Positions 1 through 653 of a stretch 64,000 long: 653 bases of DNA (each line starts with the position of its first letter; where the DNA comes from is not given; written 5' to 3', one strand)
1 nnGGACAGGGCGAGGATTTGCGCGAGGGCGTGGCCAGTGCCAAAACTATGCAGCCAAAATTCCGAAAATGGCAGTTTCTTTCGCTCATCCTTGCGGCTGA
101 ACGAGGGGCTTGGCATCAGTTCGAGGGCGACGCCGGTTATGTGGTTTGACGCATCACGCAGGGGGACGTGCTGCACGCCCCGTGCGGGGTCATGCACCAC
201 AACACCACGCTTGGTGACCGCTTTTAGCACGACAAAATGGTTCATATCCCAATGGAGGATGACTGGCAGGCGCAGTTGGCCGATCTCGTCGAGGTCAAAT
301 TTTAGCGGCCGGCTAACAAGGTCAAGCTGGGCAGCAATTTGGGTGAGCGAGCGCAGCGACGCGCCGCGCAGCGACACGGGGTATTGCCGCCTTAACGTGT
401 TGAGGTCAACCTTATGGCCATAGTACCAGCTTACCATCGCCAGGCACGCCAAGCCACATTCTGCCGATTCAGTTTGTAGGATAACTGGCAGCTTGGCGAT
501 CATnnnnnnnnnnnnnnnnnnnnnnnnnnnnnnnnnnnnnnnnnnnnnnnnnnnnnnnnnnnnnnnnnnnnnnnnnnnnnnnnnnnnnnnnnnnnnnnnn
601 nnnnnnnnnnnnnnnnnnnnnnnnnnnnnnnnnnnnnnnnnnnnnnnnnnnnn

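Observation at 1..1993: Phage-borne double-glycine peptide export system (precursor + HlyD + C39-ABC transporter)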

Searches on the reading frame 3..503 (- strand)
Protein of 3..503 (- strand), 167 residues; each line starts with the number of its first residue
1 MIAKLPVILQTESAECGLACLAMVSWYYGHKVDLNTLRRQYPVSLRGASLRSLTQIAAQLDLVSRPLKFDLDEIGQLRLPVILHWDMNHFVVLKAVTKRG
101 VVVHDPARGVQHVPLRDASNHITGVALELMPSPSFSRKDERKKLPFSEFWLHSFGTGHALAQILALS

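Call 3: search_protein_families(library=pfam, proteins=[window:3-503:-], max_evalue=0.01)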
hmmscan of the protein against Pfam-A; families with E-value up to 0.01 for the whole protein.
window:3-503:- (167 aa): 2 families
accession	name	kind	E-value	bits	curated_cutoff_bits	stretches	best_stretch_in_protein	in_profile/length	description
PF03412.21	Peptidase_C39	-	2.3e-32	112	22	1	5-133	2-132/133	Peptidase C39 family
PF13529.12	Peptidase_C39_2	-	1.8e-05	25.8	24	0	6-42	4-42/143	Peptidase_C39 like family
